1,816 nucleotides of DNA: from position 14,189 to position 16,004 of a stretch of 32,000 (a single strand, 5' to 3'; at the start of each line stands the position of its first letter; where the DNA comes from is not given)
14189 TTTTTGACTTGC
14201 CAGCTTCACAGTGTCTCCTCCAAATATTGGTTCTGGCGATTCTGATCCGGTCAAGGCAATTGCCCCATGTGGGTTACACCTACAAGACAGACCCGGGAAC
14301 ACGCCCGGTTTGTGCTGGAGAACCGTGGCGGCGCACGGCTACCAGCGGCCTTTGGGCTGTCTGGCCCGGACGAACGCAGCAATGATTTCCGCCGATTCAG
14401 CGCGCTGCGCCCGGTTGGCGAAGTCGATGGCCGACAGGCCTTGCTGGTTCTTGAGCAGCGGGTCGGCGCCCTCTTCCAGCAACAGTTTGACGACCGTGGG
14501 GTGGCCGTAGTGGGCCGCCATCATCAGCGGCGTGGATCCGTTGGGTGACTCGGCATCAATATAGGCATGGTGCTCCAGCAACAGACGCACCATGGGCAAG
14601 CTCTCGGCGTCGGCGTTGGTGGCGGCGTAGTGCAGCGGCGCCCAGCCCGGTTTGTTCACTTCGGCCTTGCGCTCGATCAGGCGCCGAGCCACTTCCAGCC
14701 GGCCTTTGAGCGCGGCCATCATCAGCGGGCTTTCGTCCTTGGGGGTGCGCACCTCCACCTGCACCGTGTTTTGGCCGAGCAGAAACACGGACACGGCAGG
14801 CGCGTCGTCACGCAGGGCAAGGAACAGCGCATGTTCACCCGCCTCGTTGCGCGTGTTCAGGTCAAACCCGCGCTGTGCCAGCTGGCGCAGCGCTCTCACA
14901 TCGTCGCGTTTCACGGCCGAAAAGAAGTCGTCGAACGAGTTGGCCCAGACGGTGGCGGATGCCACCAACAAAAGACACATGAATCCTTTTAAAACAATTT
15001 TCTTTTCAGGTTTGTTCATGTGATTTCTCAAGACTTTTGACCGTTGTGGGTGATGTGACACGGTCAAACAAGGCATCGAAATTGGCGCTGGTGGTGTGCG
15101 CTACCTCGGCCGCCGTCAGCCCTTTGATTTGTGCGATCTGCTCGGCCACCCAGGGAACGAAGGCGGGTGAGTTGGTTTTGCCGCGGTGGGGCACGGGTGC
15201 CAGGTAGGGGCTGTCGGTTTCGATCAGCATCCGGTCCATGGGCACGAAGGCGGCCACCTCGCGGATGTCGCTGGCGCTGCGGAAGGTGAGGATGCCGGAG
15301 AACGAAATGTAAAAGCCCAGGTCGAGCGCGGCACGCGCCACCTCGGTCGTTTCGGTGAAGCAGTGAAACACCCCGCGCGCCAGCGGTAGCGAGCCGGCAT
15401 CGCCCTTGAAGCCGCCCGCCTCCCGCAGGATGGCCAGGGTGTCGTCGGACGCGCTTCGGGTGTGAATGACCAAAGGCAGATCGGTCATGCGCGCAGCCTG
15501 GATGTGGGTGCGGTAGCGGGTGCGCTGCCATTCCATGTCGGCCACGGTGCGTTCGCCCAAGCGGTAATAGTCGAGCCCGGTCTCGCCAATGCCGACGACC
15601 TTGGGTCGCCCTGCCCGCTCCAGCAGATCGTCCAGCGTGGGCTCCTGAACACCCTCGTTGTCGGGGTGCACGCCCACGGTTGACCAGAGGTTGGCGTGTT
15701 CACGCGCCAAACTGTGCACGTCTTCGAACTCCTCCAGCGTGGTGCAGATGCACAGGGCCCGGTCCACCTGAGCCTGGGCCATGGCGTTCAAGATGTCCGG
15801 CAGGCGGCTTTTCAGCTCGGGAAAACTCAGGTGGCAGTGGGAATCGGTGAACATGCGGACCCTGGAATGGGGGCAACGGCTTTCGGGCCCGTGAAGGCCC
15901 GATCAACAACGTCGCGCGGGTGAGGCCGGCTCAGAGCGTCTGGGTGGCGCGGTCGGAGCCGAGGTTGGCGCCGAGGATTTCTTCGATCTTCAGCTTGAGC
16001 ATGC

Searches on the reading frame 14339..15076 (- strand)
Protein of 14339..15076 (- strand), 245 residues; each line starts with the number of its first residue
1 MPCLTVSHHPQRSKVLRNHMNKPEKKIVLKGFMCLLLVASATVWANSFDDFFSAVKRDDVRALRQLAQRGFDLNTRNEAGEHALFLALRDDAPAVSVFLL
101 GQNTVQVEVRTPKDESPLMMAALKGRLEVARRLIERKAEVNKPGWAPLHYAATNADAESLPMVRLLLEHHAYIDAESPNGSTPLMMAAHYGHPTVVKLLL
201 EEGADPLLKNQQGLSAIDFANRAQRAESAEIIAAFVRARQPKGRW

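Call 89: search_protein_families(library=pfam, proteins=[window:14339-15076:-], max_evalue=0.0001)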
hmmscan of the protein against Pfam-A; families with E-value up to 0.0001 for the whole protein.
window:14339-15076:- (245 aa): 6 families
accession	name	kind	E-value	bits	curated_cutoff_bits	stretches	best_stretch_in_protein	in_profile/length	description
PF12796.13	Ank_2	-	3.6e-36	124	27.3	3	143-209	28-89/90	Ankyrin repeats (3 copies)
PF00023.36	Ank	-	1.9e-24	84.8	21.1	1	179-210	1-32/33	Ankyrin repeat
PF13857.12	Ank_5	-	1.3e-21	76.9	27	1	166-220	1-56/56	Ankyrin repeats (many copies)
PF13606.12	Ank_3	-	3.9e-21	73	22.3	1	179-206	1-28/30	Ankyrin repeat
PF13637.12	Ank_4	-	1.7e-20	73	22.7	2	118-167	1-50/50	Ankyrin repeats (many copies)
PF24521.3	Ank_KRIT1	-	4.7e-06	26.8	80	1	111-227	15-132/149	KRIT1 ankyrin-repeats domain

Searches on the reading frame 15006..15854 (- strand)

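Call 89: search_protein_families(library=pfam, proteins=[window:15006-15854:-], max_evalue=0.0001)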
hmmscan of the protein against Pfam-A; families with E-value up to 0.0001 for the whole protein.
window:15006-15854:- (282 aa): 1 family
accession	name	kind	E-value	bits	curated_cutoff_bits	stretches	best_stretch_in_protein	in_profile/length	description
PF01026.27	TatD_DNase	-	1.1e-74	251.5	27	1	3-263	1-252/253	TatD related DNase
